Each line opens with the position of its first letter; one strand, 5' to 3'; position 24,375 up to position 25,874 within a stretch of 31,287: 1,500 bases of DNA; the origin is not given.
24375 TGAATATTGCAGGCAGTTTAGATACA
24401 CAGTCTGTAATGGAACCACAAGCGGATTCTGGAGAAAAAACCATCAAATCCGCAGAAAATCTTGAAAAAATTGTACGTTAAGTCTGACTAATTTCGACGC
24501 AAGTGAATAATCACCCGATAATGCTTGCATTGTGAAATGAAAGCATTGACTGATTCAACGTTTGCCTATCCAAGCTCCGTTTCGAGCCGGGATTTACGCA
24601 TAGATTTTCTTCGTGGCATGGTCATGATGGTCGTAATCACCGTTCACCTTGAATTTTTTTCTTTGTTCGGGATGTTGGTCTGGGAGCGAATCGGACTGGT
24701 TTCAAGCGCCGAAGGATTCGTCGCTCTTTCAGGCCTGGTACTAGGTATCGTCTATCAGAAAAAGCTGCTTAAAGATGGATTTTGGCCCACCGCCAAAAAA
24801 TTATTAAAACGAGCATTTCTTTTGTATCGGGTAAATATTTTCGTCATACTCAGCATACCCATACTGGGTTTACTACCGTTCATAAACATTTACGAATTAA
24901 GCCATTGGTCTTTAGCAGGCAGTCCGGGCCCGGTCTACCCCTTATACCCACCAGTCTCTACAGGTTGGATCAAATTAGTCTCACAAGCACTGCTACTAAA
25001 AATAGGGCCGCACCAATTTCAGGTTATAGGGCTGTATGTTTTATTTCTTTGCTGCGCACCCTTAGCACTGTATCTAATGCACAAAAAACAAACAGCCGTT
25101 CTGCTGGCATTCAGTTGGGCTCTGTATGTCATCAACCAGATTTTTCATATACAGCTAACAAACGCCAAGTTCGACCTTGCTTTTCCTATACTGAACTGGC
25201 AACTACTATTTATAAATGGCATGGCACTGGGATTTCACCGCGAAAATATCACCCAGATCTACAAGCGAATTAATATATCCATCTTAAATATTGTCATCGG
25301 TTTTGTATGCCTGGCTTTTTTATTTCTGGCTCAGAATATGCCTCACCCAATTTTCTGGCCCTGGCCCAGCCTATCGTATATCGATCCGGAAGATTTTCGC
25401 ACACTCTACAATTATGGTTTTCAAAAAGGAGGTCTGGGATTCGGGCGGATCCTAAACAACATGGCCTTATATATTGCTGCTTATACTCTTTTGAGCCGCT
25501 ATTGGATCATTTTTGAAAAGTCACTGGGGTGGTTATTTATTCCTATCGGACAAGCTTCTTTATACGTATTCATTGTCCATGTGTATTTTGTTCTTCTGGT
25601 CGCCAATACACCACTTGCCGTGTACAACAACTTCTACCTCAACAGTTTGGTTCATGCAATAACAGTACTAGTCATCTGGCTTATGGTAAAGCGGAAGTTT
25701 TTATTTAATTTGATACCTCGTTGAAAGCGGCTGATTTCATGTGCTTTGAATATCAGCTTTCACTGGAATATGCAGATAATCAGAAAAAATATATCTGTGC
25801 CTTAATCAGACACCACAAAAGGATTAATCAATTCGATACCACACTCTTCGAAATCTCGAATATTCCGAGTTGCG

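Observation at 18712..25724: Cluster of an ACP/acyl-AMP-ligase/acyltransferase fusion, a GH17-GT2 glucan synthase and an OpgC-like acyltransferase. This is a candidate pathway for an acylated periplasmic beta-glucan or glycolipid.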

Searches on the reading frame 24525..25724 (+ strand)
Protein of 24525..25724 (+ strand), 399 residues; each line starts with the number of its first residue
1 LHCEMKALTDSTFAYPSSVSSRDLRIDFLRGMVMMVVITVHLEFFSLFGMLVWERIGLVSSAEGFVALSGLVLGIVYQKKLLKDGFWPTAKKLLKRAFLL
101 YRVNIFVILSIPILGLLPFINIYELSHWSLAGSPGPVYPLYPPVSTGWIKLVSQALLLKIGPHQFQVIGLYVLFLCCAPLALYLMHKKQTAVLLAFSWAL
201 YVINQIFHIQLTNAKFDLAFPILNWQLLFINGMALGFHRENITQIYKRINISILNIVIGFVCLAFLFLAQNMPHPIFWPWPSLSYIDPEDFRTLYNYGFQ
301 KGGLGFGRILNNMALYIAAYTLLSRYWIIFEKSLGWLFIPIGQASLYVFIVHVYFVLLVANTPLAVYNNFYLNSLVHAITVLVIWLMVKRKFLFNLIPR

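Call 3: search_protein_families(library=pfam, proteins=[window:24525-25724:+], max_evalue=0.01)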
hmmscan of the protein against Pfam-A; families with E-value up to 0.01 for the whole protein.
window:24525-25724:+ (399 aa): 1 family
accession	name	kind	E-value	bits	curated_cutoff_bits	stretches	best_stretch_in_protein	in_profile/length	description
PF10129.15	OpgC_C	-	5.1e-49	167.5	21.4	1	22-388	1-350/358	OpgC protein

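Call 4: search_protein_families(library=ncbifam, proteins=[window:24525-25724:+], max_evalue=0.01)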
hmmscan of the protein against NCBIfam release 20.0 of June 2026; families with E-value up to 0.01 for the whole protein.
window:24525-25724:+ (399 aa): 0 families

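Call 47: search_solved_structures(query=window:24537-25721:+, max_evalue=1)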
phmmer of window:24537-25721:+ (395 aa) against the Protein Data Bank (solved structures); distinct sequences matched with E-value up to 1: 1.
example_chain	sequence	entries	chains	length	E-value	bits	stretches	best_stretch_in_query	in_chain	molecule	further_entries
4gxp_A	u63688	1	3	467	0.071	15.6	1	20-84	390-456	Beta-glucosidase Chimeric protein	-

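Call 53: find_homologous_proteins(query=window:24537-25721:+, max_evalue=1e-10)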
Query window:24537-25721:+ (395 aa): 506 proteins with E <= 1e-10 among 8000 candidates; the best 120 are listed.
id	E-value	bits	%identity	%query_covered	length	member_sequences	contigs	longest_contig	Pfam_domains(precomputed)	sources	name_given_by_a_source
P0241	5.2e-258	874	100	100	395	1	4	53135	PF10129.16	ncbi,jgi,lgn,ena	-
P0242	7.8e-183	626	71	100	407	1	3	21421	PF10129.16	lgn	-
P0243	1.1e-163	563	64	98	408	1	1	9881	PF10129.16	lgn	-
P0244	1.6e-160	553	63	100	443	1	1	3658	PF10129.16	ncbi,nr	ncbi:MAG: OpgC domain-containing protein [Methylococcaceae bacterium]|nr:OpgC domain-containing prot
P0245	6.1e-160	551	63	98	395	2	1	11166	PF10129.16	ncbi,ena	-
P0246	1.5e-155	537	63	100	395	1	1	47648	PF10129.16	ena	-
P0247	9.4e-155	534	63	100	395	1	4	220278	PF10129.16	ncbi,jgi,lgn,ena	-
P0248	1.2e-154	534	63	100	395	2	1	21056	PF10129.16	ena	-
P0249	8.1e-154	531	60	99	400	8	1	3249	PF10129.16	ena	-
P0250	5.3e-153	528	62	98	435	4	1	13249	PF10129.16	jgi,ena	-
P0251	3.0e-151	522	59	99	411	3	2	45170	PF10129.16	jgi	jgi:hypothetical protein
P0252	1.5e-149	517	61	100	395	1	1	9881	PF10129.16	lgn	-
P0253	9.3e-149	514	60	99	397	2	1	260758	PF10129.16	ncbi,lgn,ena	ncbi:MAG: OpgC domain-containing protein [Methylococcales bacterium]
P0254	1.7e-148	513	60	100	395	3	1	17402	PF10129.16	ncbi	-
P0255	2.4e-146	506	60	100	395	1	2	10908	PF10129.16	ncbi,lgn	ncbi:MAG: OpgC domain-containing protein [Methylococcales bacterium]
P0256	6.7e-146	505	62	95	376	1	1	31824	PF10129.16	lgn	-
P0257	5.8e-144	498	58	99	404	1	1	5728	PF01757.29,PF10129.16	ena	-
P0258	8.0e-144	498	58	99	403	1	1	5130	PF10129.16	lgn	-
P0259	1.4e-143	497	58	99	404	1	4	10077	PF10129.16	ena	-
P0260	3.2e-143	496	57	99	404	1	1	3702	PF10129.16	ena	-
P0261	3.3e-143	496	58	98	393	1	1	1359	PF10129.16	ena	-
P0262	4.1e-143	496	55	100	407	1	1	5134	PF10129.16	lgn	-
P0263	1.2e-142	494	59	98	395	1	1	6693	PF10129.16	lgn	-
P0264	6.6e-142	492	56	99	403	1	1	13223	PF10129.16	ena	-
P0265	7.0e-140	485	56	99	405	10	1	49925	PF10129.16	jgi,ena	-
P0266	1.4e-139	484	55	100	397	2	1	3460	PF10129.16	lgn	-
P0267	5.1e-139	482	57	99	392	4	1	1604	PF10129.16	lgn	-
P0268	1.2e-135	471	56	100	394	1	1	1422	PF10129.16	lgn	-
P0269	3.0e-135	470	57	99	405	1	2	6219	PF10129.16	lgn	-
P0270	1.1e-133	465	54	99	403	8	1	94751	PF10129.16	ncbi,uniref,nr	ncbi:hypothetical protein AU255_18560 [Methyloprofundus sedimenti]|uniref:OpgC protein n=1 Tax=Methy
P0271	8.3e-133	462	53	100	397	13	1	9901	PF10129.16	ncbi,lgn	-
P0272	1.6e-132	461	55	99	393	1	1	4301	PF10129.16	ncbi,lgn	-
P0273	9.0e-132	458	54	98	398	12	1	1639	PF01757.29,PF10129.16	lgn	-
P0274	1.3e-131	458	53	99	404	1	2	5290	PF10129.16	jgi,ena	-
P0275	1.3e-131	458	55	98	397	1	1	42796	PF01757.29,PF10129.16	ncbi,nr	ncbi:MAG: OpgC domain-containing protein [Methylococcaceae bacterium]|nr:OpgC domain-containing prot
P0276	1.3e-131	458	54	98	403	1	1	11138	PF10129.16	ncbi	-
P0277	2.6e-131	457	54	97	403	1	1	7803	PF10129.16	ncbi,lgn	-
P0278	2.6e-131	457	54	99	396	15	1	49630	PF10129.16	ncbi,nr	ncbi:MAG: OpgC domain-containing protein [Methylococcaceae bacterium]|nr:OpgC domain-containing prot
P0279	2.9e-131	457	53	99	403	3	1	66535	PF10129.16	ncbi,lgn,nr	ncbi:MAG: OpgC domain-containing protein [Methyloprofundus sp.]|nr:OpgC domain-containing protein [M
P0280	8.5e-131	455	55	96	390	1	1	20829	PF10129.16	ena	-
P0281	4.4e-130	453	52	99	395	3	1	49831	PF10129.16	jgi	-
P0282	4.0e-129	450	54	98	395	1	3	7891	PF01757.29,PF10129.16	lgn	-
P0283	1.1e-128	448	52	98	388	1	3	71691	PF10129.16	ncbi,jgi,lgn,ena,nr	ncbi:MAG TPA: hypothetical protein EYH03_03220 [Chromatiales bacterium]|nr:hypothetical protein [Chr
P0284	1.7e-128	447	54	98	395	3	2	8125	PF10129.16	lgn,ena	-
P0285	1.5e-127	444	53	99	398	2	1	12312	PF10129.16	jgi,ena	-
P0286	4.1e-127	443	53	99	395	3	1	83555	PF01757.29,PF10129.16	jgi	-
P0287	1.8e-126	441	53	98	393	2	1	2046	PF10129.16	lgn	-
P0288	2.5e-126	440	53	99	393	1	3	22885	PF10129.16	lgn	-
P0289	1.8e-124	434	55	93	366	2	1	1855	PF10129.16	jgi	-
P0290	1.9e-124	434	52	100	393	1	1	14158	PF01757.29,PF10129.16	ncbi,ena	-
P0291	6.4e-124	432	50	98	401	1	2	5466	PF10129.16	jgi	jgi:hypothetical protein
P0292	9.5e-124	432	54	93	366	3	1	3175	PF10129.16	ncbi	-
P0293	3.5e-123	430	52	99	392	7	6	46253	PF01757.29,PF10129.16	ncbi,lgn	ncbi:MAG: OpgC domain-containing protein [Candidatus Thiodiazotropha sp. 6PLUC2]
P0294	4.7e-123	430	50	99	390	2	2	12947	PF01757.29,PF10129.16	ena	-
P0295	1.0e-122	428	50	100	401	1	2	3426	PF10129.16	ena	-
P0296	1.3e-122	428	49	93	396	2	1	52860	PF10129.16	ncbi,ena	-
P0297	4.4e-122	426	51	99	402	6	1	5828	PF10129.16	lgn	-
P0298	6.2e-122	426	51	98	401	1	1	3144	PF10129.16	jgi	jgi:hypothetical protein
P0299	8.7e-122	425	51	96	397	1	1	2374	PF10129.16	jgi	-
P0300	9.1e-122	425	50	99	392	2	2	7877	PF10129.16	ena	-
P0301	9.9e-122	425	52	99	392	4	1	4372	PF10129.16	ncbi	-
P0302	1.0e-121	425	54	93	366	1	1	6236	PF10129.16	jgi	-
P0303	1.1e-121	425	50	98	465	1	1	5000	PF10129.16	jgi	jgi:hypothetical protein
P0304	4.5e-121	423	51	99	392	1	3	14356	PF10129.16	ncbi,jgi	ncbi:MAG: OpgC domain-containing protein [Candidatus Thiodiazotropha sp.]|jgi:hypothetical protein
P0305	4.6e-121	423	51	98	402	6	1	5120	PF10129.16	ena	-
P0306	6.6e-121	423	48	100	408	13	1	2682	PF10129.16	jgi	jgi:hypothetical protein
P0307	7.3e-121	422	49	98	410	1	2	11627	PF10129.16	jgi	jgi:hypothetical protein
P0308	8.1e-121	422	48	99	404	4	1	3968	PF10129.16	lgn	-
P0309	2.3e-120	421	50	99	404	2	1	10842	PF10129.16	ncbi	ncbi:MAG: OpgC domain-containing protein [Methylococcales bacterium]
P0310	2.5e-120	421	49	99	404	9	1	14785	PF10129.16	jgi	jgi:hypothetical protein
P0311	2.7e-120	420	55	93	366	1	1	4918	PF01757.29,PF10129.16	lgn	-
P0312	5.0e-120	420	51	98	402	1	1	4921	PF10129.16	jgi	jgi:hypothetical protein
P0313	7.1e-120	419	53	93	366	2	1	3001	PF10129.16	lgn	-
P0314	8.7e-120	419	51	96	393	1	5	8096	PF10129.16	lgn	-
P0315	1.4e-119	418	50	98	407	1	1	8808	PF10129.16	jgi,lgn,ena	-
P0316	1.5e-119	418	50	98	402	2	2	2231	PF10129.16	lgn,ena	-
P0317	1.5e-119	418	52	93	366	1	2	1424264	PF10129.16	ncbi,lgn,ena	-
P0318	1.6e-119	418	50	98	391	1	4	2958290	PF10129.16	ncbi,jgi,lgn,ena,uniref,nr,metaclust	ncbi:OpgC domain-containing protein [Thermochromatium tepidum]|uniref:OpgC domain-containing protein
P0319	3.6e-119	417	48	98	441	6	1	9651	PF10129.16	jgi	jgi:hypothetical protein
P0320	4.5e-119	416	49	100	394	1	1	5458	PF01757.29,PF10129.16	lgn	-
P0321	5.1e-119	416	48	99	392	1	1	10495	PF10129.16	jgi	jgi:hypothetical protein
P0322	6.9e-119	416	48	100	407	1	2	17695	PF10129.16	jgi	jgi:hypothetical protein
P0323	1.1e-118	415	51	98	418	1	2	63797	PF10129.16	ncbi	-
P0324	1.1e-118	415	48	99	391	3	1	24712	PF10129.16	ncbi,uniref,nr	ncbi:OpgC domain-containing protein [Thiorhodococcus minor]|uniref:Succinyl transferase OpgC n=1 Tax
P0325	1.2e-118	415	50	96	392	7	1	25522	PF10129.16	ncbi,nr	ncbi:MAG: OpgC domain-containing protein [Methylococcales bacterium]|nr:OpgC domain-containing prote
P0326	1.8e-118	414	49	100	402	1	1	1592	PF10129.16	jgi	jgi:hypothetical protein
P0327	2.0e-118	414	50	98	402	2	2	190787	PF10129.16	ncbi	-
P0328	6.9e-118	413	50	98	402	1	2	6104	PF10129.16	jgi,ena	-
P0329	9.2e-118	412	49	99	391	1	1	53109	PF01757.29,PF10129.16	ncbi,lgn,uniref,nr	ncbi:OpgC domain-containing protein [Allochromatium palmeri]|uniref:OpgC protein n=1 Tax=Allochromat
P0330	9.5e-118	412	49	99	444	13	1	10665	PF10129.16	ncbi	-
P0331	9.9e-118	412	50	98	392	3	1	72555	PF10129.16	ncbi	ncbi:MAG: OpgC domain-containing protein [Candidatus Thiodiazotropha sp.]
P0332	1.5e-117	411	50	96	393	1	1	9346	PF10129.16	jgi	jgi:hypothetical protein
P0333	6.3e-117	409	50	99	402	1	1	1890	PF10129.16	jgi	jgi:hypothetical protein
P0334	7.0e-117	409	47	100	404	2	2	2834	PF10129.16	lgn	-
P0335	1.5e-116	408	49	100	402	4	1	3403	PF10129.16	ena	-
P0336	3.2e-116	407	49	99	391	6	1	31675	PF01757.29,PF10129.16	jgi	jgi:hypothetical protein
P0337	4.5e-116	407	49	99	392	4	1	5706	PF10129.16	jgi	jgi:hypothetical protein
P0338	1.4e-115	405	48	99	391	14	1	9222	PF10129.16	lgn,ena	-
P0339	1.6e-115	405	49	98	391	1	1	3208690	PF01757.29,PF10129.16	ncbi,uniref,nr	ncbi:OpgC domain-containing protein [Allochromatium tepidum]|uniref:OpgC protein n=1 Tax=Allochromat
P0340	6.2e-115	403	52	93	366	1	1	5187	PF10129.16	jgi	jgi:hypothetical protein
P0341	6.5e-115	403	49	99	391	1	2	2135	PF10129.16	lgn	-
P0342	7.1e-115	403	51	96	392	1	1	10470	PF10129.16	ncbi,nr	ncbi:MAG: succinyl transferase OpgC [Methylococcaceae bacterium]|nr:succinyl transferase OpgC [Methy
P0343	1.1e-114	402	51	97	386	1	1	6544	PF10129.16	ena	-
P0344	1.8e-114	401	50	93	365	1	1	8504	PF10129.16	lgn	-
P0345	2.6e-114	401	50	96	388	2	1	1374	PF10129.16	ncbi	-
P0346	3.3e-114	400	48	99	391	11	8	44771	PF10129.16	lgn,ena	-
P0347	1.7e-113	398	47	100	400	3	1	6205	PF10129.16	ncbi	-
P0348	2.8e-113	397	50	97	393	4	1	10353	PF10129.16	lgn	-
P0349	3.9e-113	397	50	97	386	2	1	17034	PF10129.16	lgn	-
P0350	7.4e-113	396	50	99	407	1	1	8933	PF10129.16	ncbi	-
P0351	1.1e-112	395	50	97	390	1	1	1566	PF10129.16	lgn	-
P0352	3.8e-112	394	51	96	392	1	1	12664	PF10129.16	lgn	-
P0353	5.0e-112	393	49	99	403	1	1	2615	PF10129.16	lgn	-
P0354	1.1e-111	392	52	93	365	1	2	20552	PF10129.16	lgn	-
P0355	2.3e-111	391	48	99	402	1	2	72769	PF10129.16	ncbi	-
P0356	3.8e-111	390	51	96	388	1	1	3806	PF10129.16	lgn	-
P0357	4.7e-110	387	49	94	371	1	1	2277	PF10129.16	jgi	jgi:hypothetical protein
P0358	6.8e-109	383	50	93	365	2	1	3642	PF10129.16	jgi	jgi:hypothetical protein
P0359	1.2e-108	382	49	96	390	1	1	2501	PF10129.16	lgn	-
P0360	5.3e-108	380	47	99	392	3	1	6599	PF10129.16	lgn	-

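Call 55: find_encoding_contigs(protein=P0247, flank=10000, max_places=2)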
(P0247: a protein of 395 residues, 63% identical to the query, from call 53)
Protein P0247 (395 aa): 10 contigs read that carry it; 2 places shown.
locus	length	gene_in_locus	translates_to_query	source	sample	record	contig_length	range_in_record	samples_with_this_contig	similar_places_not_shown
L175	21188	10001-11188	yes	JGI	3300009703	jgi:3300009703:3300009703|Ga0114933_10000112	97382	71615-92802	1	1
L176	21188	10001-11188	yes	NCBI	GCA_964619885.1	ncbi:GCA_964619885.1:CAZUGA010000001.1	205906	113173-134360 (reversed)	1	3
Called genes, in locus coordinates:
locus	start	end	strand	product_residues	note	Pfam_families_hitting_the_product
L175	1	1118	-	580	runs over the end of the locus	PF01935:DUF87, PF05872:HerA_C (weak)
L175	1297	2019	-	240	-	PF01925:TauE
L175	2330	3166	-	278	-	-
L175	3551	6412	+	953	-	PF00550:PP-binding, PF00501:AMP-binding, PF01553:Acyltransferase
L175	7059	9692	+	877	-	PF00332:Glyco_hydro_17 (weak), PF13506:Glyco_transf_21, PF00535:Glycos_transf_2, PF13641:Glyco_tranf_2_3, PF13632:Glyco_trans_2_3, PF03552:Cellulose_synt (weak)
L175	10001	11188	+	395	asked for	PF10129:OpgC_C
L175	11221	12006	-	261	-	PF00561:Abhydrolase_1, PF12146:Hydrolase_4, PF12697:Abhydrolase_6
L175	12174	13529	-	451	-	PF02836:Glyco_hydro_2_C (weak)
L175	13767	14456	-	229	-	PF01047:MarR (weak), PF01978:TrmB (weak), PF12802:MarR_2 (weak), PF13412:HTH_24 (weak), PF08279:HTH_11, PF09339:HTH_IclR (weak), PF13601:HTH_34 (weak)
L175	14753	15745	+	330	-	PF07732:Cu-oxidase_3, PF07731:Cu-oxidase_2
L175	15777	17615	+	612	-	PF21783:YNCE (weak)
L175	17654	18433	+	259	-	PF13279:4HBT_2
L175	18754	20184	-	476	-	PF00474:SSF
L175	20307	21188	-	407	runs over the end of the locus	PF23500:DUF7133, PF07995:GSDH, PF22807:TrAA12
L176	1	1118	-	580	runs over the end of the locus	PF01935:DUF87, PF05872:HerA_C (weak)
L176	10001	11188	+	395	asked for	PF10129:OpgC_C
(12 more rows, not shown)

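Call 56: find_encoding_contigs(protein=P0248, flank=10000, max_places=2)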
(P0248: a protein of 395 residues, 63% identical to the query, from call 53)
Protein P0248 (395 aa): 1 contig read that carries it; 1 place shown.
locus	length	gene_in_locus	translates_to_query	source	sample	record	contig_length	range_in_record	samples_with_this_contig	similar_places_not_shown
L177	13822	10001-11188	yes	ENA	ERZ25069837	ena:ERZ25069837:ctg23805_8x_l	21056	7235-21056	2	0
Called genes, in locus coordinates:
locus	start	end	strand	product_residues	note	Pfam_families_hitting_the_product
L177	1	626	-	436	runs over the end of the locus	PF03447:NAD_binding_3, PF00742:Homoserine_dh, PF01842:ACT, PF22629:ACT_AHAS_ss (weak)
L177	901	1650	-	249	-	PF00106:adh_short, PF01370:Epimerase, PF08659:KR, PF13460:NAD_binding_10, PF13561:adh_short_C2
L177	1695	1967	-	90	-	-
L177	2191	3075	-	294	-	-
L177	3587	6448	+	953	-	PF00550:PP-binding, PF00501:AMP-binding, PF01553:Acyltransferase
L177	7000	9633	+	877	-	PF00332:Glyco_hydro_17, PF13506:Glyco_transf_21, PF00535:Glycos_transf_2, PF13641:Glyco_tranf_2_3, PF13632:Glyco_trans_2_3, PF03552:Cellulose_synt (weak)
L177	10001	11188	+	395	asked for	PF10129:OpgC_C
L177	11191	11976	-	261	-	PF00561:Abhydrolase_1, PF12146:Hydrolase_4 (weak), PF12697:Abhydrolase_6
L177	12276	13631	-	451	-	PF02836:Glyco_hydro_2_C (faint)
